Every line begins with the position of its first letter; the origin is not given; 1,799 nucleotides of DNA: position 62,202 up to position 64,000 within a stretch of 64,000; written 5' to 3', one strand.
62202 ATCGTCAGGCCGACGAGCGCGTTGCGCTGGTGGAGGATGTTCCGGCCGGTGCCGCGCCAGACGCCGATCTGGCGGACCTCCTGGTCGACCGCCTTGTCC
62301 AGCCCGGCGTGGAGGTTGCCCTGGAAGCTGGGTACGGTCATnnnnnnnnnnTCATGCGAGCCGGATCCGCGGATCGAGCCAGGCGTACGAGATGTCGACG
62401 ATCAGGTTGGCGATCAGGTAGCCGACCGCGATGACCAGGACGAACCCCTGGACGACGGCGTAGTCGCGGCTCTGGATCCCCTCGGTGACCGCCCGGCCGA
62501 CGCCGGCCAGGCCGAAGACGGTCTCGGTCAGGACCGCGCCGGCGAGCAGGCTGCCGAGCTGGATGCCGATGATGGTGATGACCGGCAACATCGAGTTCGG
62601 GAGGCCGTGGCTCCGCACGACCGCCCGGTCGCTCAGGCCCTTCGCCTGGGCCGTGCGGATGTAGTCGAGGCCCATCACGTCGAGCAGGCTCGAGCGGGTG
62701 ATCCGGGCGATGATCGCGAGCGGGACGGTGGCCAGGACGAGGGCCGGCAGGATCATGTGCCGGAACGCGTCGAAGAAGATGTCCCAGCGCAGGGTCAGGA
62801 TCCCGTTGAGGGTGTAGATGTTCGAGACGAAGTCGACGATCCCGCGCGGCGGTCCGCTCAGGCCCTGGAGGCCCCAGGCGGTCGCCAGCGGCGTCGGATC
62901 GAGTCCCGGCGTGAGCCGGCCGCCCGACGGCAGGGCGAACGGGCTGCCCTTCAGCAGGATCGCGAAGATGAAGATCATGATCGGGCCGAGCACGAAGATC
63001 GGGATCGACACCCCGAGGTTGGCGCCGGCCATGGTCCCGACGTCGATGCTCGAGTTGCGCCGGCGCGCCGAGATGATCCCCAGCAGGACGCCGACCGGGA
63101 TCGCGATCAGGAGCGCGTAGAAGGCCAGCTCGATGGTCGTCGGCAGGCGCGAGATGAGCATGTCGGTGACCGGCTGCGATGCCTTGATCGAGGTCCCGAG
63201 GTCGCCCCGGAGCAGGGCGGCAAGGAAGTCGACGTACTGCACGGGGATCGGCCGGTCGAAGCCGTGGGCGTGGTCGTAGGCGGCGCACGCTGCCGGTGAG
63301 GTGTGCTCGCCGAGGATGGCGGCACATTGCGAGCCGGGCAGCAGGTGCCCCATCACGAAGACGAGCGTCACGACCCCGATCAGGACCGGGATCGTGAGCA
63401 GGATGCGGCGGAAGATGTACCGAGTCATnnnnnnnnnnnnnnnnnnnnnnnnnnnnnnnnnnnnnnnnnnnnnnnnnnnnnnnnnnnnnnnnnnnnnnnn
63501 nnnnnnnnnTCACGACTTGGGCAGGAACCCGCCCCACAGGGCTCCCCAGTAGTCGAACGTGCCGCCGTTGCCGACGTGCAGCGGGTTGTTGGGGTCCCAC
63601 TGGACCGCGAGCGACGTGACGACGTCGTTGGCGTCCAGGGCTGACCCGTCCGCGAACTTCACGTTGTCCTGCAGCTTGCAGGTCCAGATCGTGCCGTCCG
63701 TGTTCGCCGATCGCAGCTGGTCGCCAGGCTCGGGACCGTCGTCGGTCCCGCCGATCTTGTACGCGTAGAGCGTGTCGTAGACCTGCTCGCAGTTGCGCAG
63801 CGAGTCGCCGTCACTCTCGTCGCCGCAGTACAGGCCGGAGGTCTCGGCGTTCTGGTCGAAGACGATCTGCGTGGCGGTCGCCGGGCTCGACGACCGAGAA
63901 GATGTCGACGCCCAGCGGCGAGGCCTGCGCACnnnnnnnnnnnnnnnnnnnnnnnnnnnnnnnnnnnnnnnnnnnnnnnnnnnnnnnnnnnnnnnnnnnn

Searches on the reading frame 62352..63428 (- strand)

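Call 26: search_protein_families(library=pfam, proteins=[window:62352-63428:-])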
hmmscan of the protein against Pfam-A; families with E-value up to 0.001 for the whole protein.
window:62352-63428:- (358 aa): 2 families
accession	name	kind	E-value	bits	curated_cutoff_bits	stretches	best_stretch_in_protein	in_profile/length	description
PF00528.27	BPD_transp_1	-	3.1e-40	138.3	26.4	1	113-356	1-183/184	Binding-protein-dependent transport system inner membrane component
PF19300.4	BPD_transp_1_N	-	7.8e-12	45.8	23.8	1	1-102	1-114/114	Binding-prot-dependent transport system membrane comp, N-term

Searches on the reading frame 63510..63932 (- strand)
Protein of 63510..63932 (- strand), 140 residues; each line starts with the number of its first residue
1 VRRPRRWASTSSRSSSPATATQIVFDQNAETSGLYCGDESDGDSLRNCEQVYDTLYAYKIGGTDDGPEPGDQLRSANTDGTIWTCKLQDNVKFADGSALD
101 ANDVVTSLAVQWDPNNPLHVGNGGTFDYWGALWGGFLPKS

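Call 26: search_protein_families(library=pfam, proteins=[window:63510-63932:-])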
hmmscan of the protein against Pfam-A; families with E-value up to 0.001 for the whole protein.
window:63510-63932:- (140 aa): 1 family
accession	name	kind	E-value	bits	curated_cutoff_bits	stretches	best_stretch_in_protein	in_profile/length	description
PF00496.27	SBP_bac_5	-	1.6e-10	41.1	32.4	1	76-118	12-54/368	Bacterial extracellular solute-binding proteins, family 5 Middle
